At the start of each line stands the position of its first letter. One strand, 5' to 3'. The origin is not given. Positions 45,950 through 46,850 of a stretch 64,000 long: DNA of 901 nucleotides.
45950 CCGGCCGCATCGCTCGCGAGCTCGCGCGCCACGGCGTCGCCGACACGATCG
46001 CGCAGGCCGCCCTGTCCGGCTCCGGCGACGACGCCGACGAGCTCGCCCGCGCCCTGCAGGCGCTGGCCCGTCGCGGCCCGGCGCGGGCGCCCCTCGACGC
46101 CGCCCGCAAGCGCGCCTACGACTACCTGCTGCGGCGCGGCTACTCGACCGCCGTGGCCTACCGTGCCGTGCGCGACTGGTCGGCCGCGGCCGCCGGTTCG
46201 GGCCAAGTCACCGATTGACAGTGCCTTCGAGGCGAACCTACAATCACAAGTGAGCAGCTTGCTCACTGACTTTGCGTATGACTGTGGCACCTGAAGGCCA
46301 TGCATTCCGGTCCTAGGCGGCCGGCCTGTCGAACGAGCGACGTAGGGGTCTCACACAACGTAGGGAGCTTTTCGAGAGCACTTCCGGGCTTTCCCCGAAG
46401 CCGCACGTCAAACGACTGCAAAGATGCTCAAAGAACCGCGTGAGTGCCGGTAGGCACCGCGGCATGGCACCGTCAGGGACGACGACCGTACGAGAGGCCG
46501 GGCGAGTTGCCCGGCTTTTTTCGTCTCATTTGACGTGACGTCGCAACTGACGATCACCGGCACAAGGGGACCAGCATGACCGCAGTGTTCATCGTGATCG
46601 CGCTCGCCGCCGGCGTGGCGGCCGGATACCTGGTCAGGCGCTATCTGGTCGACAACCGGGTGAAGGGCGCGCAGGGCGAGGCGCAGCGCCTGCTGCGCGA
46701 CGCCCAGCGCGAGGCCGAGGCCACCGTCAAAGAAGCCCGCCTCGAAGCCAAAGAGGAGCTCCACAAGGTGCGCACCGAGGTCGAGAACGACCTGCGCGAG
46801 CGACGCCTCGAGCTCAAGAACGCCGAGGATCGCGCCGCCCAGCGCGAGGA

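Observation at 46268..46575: ORF-free, lower-GC structured segment between recX and rny ending in a textbook intrinsic terminator: candidate sRNA or riboregulatory leader of RNase Y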

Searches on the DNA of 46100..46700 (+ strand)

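Call 4: search_rna_families(source=window, start=46100, end=46700, threshold=evalue, max_evalue=10, show_alignments=3)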
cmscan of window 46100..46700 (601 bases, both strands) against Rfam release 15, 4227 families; matches with E-value up to 10: 5.
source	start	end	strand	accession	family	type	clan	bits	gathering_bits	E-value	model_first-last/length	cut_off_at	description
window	46462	46521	-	RF02420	Bp1_162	Gene; sRNA;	-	17.3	50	3.6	1-100/100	no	Burkholderia sRNA Bp1_Cand612_SIPHT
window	46464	46522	+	RF02784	SorX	Gene; sRNA;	-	16.1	46.6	0.39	1-73/73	no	Singlet oxygen resistance RNA X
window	46142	46224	-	RF02552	RcsR1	Gene; sRNA;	-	13.3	60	6.4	1-96/96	no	RcsR1 sRNA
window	46615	46665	+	RF00730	mir-277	Gene; miRNA;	-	12.4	43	8.7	1-90/90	no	mir-277 microRNA precursor family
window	46497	46515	-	RF02784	SorX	Gene; sRNA;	-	11.8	46.6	7.2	48-66/73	no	Singlet oxygen resistance RNA X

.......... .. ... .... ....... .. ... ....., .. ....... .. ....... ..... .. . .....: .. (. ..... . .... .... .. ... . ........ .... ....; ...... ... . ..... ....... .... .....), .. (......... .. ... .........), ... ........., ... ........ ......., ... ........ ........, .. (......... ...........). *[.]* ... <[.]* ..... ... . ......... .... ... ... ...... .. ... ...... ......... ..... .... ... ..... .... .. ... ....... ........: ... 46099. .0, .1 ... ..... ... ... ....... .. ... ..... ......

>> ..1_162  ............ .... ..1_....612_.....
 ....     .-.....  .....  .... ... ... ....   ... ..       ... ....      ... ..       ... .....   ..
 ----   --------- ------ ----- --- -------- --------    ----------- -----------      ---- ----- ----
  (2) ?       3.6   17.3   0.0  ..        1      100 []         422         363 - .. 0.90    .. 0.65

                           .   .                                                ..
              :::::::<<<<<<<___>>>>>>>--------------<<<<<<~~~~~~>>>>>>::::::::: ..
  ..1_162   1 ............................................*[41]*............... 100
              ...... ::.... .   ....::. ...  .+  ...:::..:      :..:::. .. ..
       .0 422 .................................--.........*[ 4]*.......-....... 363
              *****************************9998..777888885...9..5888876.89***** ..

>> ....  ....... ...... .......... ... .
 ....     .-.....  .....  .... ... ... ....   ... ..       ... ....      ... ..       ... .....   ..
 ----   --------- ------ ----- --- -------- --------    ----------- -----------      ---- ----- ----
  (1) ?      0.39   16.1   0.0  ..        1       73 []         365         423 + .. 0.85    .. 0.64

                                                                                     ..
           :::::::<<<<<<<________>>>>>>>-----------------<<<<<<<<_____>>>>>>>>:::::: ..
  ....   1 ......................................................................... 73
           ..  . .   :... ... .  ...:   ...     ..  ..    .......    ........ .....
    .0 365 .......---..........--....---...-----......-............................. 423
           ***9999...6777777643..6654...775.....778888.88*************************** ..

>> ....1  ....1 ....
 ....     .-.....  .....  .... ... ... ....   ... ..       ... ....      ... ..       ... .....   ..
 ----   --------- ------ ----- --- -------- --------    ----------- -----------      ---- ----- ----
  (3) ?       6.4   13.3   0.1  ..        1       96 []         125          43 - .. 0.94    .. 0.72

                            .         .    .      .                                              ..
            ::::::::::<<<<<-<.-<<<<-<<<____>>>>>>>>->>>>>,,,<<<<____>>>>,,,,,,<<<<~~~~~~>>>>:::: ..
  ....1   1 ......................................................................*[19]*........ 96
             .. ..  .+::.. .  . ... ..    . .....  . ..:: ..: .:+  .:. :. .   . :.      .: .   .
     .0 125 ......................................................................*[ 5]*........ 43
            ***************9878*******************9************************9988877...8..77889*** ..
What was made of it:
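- On 6S RNA / Ms1-type RNA-polymerase-binding RNA: There is no hit at E up to 10 (call 4).
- No hit to 6S, Ms1 or any other sRNA family, even at E = 10 (call 4).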

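Call 52: build_rna_model(alignment_id=A3)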
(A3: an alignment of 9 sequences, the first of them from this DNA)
Model R1 built from alignment A3 (9 sequences, 254 columns); structure: RNAalifold consensus.
model positions 224; base pairs 63; branch points 3; effective number of sequences 1.16; information 0.591 bits per position. Calibrated on 0.2 Mb of random sequence (short: E-values are rough).
structure used (alignment columns):
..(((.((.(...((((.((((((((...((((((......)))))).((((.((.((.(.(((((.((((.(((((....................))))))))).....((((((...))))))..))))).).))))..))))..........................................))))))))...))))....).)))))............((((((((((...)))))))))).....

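Call 53: search_with_rna_model(model_id=R1, sources=[window, L001, L002, L003, L004, L005, L006, L007, L008, L009, L010, L011, L012, L013, L014, L015, L016, L017, L018, L019, L020, L021, L022, L023, L024, L025, L026, L027, L028, L029, L030, L031, L032, L033, L034, L035, L036, L037, L038, L039, L040, L041, L042, L043, L044, L045, L046, L047, L048, L049, L050, L051, L052, L053, L054, L055, L056, L057, L058, L059, L060, L061, L062, L063, L064, L065, L066, L067, L068, L069, L070, L071, L072, L073, L074, L075, L076, L077, L078, L079, L080, L081, L082, L083, L084, L085, L086, L087, L088, L089, L090, L091, L092, L093, L094, L095, L096, L097, L098, L099], max_evalue=10)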
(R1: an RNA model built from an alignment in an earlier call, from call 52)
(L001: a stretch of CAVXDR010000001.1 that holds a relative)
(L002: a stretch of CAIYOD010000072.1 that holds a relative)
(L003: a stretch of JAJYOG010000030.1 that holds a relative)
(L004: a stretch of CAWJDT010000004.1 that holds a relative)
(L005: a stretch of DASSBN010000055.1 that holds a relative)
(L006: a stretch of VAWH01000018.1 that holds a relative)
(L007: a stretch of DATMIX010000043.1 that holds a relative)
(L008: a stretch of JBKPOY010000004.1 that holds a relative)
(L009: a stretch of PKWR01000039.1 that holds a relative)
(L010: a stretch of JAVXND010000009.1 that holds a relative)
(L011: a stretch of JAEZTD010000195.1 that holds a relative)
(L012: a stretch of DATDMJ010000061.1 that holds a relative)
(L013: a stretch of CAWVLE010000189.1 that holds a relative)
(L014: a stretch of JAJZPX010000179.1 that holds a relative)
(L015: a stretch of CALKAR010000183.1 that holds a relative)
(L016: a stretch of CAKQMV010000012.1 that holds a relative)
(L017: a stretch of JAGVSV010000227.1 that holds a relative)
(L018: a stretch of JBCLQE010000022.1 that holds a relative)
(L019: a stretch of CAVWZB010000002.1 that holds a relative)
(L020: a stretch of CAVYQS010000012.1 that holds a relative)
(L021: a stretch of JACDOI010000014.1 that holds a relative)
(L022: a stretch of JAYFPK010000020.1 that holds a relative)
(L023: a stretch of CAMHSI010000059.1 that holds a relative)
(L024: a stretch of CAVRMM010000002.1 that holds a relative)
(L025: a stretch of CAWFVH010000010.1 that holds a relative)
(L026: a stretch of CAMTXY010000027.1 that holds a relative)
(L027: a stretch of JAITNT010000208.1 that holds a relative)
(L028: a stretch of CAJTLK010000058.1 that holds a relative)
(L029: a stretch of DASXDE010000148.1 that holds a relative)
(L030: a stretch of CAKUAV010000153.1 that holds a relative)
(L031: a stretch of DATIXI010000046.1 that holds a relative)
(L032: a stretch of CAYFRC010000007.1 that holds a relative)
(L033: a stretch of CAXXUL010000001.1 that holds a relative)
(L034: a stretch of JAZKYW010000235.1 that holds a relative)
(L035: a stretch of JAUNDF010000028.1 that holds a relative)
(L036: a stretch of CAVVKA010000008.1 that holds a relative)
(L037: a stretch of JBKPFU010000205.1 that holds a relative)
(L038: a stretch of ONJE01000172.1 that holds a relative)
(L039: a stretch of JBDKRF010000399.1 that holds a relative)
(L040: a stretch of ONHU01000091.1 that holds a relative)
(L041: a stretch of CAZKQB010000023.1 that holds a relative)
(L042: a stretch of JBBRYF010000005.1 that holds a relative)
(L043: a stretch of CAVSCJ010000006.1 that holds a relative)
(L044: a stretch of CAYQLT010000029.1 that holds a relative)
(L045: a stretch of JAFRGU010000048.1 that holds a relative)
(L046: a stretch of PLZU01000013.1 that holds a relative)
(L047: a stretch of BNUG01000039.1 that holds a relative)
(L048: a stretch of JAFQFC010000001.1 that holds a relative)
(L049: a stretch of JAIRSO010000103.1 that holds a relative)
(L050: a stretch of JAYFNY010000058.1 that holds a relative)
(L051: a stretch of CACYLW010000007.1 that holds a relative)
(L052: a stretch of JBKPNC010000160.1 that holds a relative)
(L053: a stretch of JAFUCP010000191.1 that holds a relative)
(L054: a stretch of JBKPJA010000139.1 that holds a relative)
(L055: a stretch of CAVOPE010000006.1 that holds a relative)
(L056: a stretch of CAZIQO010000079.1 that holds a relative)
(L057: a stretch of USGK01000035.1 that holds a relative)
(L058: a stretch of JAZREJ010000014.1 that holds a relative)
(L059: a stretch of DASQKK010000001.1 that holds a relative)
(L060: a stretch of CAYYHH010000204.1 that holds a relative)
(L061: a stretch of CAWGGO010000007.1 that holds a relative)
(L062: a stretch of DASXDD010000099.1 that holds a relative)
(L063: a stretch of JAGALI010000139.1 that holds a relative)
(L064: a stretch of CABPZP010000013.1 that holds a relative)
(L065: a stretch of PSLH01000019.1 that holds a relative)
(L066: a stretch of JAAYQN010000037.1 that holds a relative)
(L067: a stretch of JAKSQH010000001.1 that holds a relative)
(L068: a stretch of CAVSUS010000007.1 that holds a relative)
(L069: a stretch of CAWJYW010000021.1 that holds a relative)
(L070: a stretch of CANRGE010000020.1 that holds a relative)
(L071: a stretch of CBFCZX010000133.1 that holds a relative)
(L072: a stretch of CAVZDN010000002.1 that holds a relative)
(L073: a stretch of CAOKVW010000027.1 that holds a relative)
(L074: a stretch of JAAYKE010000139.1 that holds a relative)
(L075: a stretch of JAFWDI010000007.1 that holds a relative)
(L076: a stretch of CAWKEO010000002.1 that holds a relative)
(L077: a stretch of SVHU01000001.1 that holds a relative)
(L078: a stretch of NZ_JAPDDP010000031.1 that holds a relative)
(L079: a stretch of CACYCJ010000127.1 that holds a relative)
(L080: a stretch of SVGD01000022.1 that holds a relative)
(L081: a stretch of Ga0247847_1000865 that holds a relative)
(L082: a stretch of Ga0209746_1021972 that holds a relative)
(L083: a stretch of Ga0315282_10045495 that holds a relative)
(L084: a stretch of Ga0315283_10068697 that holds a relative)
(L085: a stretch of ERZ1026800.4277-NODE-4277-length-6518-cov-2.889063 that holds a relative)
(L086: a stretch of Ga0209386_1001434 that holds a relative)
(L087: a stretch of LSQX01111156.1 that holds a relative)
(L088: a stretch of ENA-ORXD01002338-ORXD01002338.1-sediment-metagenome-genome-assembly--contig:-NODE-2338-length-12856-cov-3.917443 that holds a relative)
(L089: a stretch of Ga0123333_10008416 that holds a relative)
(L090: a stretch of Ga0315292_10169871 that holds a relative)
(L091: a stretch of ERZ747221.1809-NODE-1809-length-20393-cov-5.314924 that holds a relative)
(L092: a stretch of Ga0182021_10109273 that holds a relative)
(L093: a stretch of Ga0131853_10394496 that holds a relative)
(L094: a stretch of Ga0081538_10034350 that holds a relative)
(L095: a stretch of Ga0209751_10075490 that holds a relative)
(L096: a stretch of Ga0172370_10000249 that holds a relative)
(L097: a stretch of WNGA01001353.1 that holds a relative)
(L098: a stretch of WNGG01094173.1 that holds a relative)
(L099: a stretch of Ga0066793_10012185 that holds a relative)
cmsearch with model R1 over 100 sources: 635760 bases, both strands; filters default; matches with E-value up to 10: 30.
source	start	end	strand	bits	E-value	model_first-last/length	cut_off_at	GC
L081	1233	1453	+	236.6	1.1e-55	1-224/224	no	0.63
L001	2700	2945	+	192.5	6.3e-45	1-224/224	no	0.62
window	46279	46522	+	182.7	1.6e-42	1-224/224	no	0.62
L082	230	426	+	34.1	2.8e-06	1-224/224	no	0.55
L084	783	978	+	28.3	7.5e-05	1-224/224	no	0.6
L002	2870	2919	+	27.7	0.0001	1-224/224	no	0.68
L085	613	687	+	27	0.00015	1-224/224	no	0.69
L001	2913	2993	-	23.7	0.00099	1-224/224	no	0.6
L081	1194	1416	-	20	0.0076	1-224/224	no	0.61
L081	1426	1450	-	18.8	0.015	195-219/224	no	0.72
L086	1384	1437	+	18.7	0.016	1-224/224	no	0.59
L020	1969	2095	+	17.4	0.034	1-224/224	no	0.69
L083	1415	1476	+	15.7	0.087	1-224/224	no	0.68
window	46490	46549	-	15.6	0.09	1-224/224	no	0.58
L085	661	681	-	13.6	0.28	198-218/224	no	0.86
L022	1888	1981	-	13.5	0.3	1-224/224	no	0.61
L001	2661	2727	-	11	1.2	1-224/224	no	0.52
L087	1356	1420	+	10.7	1.4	1-224/224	no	0.6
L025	479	636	-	10.7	1.5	1-224/224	no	0.68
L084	952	972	-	10.3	1.9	198-218/224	no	0.9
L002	2887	2961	-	9.9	2.3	1-224/224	no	0.65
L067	5245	5321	+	9.7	2.6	1-224/224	no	0.64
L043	2174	2251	-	9.1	3.5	1-224/224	no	0.69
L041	2768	2786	+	9.1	3.5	199-217/224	no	0.95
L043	2143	2206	+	9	3.8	1-224/224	no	0.72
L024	2373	2429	-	8.5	4.9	1-224/224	no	0.82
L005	2935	3025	+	7.3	10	1-224/224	no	0.76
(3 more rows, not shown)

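Call 54: search_with_rna_model(model_id=R1, sources=[L100, L101, L102, L103, L104, L105, L106, L107, L108, L109, L110, L111, L112, L113, L114, L115, L116, L117, L118, L119, L120, L121, L122, L123, L124, L125, L126, L127, L128, L129, L130, L131, L132, L133, L134, L135, L136, L137, L138, L139, L140, L141, L142, L143, L144, L145, L146, L147, L148, L149, L150, L151, L152, L153, L154, L155, L156, L157, L158, L159, L160, L161, L162, L163, L164, L165, L166, L167, L168, L169, L170, L171, L172], max_evalue=10)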
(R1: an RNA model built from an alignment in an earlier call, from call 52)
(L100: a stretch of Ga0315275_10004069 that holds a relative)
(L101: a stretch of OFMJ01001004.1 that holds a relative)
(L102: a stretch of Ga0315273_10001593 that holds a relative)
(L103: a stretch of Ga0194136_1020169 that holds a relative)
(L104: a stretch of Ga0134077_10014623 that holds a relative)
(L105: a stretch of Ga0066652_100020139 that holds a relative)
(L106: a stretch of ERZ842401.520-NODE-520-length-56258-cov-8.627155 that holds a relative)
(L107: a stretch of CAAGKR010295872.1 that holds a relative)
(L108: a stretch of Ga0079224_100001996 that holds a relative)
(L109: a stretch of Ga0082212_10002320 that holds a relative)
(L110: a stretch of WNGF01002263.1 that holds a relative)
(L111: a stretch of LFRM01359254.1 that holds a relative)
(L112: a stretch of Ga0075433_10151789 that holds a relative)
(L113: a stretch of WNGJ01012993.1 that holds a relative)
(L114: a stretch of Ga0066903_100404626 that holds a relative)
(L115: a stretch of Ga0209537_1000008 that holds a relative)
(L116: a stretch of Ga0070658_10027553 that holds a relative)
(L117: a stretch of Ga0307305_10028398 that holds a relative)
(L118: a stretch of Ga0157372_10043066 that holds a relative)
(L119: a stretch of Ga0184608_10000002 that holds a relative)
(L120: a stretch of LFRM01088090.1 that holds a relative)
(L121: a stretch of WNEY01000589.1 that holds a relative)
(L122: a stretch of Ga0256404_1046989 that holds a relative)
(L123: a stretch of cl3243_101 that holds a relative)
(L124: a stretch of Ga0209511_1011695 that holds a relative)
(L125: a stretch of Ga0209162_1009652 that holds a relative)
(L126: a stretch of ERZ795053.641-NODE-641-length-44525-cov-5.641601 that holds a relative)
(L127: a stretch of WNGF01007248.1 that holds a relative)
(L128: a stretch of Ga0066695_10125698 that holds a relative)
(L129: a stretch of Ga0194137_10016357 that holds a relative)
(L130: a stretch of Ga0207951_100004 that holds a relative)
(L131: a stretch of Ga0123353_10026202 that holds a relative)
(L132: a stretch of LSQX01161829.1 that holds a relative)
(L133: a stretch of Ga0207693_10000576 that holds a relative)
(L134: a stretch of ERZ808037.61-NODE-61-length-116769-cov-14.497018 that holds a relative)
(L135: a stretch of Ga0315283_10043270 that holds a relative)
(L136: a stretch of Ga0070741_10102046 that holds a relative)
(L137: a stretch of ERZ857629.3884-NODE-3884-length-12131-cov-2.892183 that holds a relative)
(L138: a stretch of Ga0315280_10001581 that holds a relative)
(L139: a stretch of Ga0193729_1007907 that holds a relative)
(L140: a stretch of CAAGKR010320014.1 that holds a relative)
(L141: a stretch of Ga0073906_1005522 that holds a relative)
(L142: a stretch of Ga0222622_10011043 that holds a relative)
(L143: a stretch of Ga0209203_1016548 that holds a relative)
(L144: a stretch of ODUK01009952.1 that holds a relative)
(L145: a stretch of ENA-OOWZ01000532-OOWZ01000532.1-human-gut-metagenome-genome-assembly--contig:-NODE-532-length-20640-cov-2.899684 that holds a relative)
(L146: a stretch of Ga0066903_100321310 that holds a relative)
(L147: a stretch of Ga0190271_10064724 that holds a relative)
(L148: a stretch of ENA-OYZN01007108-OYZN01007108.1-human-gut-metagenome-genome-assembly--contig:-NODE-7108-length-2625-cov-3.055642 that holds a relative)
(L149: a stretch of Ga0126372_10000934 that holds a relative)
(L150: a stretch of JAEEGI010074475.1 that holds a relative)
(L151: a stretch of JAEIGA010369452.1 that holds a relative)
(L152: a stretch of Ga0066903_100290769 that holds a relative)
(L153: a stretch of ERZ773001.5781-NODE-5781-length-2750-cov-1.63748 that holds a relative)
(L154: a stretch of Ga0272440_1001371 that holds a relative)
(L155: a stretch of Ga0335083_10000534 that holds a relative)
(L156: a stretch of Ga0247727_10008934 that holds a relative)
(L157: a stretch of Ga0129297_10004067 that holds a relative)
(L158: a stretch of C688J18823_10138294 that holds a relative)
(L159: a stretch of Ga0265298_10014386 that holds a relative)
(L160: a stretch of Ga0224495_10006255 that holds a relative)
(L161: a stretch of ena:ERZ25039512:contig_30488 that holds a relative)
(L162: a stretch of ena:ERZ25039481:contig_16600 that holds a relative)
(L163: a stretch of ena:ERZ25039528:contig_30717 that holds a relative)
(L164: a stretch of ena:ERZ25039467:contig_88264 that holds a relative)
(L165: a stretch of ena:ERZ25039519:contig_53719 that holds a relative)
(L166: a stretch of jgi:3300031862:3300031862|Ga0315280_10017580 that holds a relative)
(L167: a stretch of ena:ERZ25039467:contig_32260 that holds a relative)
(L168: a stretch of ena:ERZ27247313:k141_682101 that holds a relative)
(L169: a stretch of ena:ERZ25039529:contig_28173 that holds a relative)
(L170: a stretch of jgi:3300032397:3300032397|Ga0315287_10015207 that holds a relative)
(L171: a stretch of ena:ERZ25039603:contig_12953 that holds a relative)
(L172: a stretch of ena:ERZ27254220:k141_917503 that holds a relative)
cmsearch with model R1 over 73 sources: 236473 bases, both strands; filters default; matches with E-value up to 10: 35.
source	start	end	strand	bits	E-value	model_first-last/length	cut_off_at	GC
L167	933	1156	+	252.2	6.2e-60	1-224/224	no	0.62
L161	934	1156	+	249.4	3e-59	1-224/224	no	0.6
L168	934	1155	+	244.5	4.7e-58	1-224/224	no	0.6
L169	939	1156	+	233.4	2.4e-55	1-224/224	no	0.6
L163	919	1151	+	220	4.6e-52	1-224/224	no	0.59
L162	917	1156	+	208.3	3.2e-49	1-224/224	no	0.6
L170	950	1152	+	34.8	7e-07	1-224/224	no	0.61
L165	966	1155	+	30.8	6.7e-06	1-224/224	no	0.65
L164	966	1155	+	30.8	6.7e-06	1-224/224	no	0.65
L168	896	1118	-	29.9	1.1e-05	1-224/224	no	0.58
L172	977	1174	+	27.8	3.7e-05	1-224/224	no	0.62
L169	901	1119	-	27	5.7e-05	1-224/224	no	0.58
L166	969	1178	+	25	0.00017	1-224/224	no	0.64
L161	895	1119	-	23.9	0.00032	1-224/224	no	0.57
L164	1123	1236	-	22.5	0.00071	1-224/224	no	0.65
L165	1123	1236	-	22.5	0.00071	1-224/224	no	0.65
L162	879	1119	-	20.9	0.0017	1-224/224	no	0.57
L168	1123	1279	-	20.8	0.0019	1-224/224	no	0.61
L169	1129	1161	-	20.6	0.002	187-219/224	no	0.61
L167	1129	1153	-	20.2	0.0026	195-219/224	no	0.68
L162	1124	1268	-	19.5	0.0039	1-224/224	no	0.63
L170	1125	1151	-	18.1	0.0084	193-219/224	no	0.81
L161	1130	1150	-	17.5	0.012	198-218/224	no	0.71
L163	1125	1145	-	17.5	0.012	198-218/224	no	0.71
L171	968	1165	+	17.3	0.013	1-224/224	no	0.67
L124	3470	3655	+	15.1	0.046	1-224/224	no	0.66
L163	881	1114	-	14.9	0.05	1-224/224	no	0.57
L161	543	597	-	13.6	0.11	1-224/224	no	0.71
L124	3056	3127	-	11.2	0.4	1-224/224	no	0.64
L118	1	56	-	10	0.82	1-63/224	3'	0.64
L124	437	533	-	8.6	1.8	1-224/224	no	0.72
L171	738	812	+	7.8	2.7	55-132/224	no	0.75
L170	1792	1816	-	7.2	3.8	195-219/224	no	0.68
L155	1465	1482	+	6.2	6.8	198-218/224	no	0.83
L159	965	979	+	5.8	8.4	30-44/224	no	0.8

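Call 55: search_with_rna_model(model_id=R1, sources=[window, L001, L081, L161, L162, L163, L167, L168, L169, L164, L166, L170, L171, L172, L082, L084, L002, L085, L083], max_evalue=0.01, make_alignment=true)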
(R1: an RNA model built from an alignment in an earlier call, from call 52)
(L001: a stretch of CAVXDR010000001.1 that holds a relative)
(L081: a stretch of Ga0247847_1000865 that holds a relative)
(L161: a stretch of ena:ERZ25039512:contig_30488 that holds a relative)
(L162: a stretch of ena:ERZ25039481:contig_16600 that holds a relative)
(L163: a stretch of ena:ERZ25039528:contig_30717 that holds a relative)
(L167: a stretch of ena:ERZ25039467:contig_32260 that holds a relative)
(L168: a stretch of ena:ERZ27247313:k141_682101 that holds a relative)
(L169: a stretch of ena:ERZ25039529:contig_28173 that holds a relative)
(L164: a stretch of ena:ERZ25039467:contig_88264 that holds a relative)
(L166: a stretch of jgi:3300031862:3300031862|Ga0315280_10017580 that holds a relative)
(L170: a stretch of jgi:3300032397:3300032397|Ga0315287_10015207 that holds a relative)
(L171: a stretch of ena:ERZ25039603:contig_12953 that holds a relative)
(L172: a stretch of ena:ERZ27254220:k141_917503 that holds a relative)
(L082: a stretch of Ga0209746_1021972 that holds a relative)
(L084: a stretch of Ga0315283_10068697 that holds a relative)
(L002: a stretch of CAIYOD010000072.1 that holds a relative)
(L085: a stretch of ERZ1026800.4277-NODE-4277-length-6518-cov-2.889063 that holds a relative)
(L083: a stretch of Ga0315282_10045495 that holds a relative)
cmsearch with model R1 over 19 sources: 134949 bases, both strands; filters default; matches with E-value up to 0.01: 33.
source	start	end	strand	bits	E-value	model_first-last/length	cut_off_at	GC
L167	933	1156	+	252.2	3.6e-60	1-224/224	no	0.62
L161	934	1156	+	249.4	1.7e-59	1-224/224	no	0.6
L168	934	1155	+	244.5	2.7e-58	1-224/224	no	0.6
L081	1233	1453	+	236.6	2.3e-56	1-224/224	no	0.63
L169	939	1156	+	233.4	1.4e-55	1-224/224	no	0.6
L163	919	1151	+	220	2.6e-52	1-224/224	no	0.59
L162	917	1156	+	208.3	1.8e-49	1-224/224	no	0.6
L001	2700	2945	+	192.5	1.3e-45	1-224/224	no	0.62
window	46279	46522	+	182.7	3.3e-43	1-224/224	no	0.62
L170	950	1152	+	34.8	4e-07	1-224/224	no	0.61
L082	230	426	+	34.1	6e-07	1-224/224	no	0.55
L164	966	1155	+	30.8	3.8e-06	1-224/224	no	0.65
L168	896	1118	-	29.9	6.4e-06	1-224/224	no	0.58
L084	783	978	+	28.3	1.6e-05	1-224/224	no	0.6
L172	977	1174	+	27.8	2.1e-05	1-224/224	no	0.62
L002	2870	2919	+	27.7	2.2e-05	1-224/224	no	0.68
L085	613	687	+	27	3.2e-05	1-224/224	no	0.69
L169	901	1119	-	27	3.3e-05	1-224/224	no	0.58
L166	969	1178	+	25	9.7e-05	1-224/224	no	0.64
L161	895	1119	-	23.9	0.00018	1-224/224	no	0.57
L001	2913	2993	-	23.7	0.00021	1-224/224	no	0.6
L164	1123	1236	-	22.5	0.0004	1-224/224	no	0.65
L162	879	1119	-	20.9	0.00098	1-224/224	no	0.57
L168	1123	1279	-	20.8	0.0011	1-224/224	no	0.61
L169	1129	1161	-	20.6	0.0011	187-219/224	no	0.61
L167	1129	1153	-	20.2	0.0015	195-219/224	no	0.68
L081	1194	1416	-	20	0.0016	1-224/224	no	0.61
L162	1124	1268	-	19.5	0.0022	1-224/224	no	0.63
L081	1426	1450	-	18.8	0.0033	195-219/224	no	0.72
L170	1125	1151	-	18.1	0.0048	193-219/224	no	0.81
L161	1130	1150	-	17.5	0.0068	198-218/224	no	0.71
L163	1125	1145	-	17.5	0.0068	198-218/224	no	0.71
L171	968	1165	+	17.3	0.0075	1-224/224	no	0.67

Alignment A4: 33 matches aligned to the model, 427 columns, each read 5' to 3' on its own strand. Consensus structure (alignment columns), stored with it:
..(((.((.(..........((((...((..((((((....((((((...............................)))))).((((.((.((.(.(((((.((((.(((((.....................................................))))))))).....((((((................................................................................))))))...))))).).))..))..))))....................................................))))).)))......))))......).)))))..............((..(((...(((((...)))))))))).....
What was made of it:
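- Reverse-strand hits at the same loci reach 30 bits (call 55).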
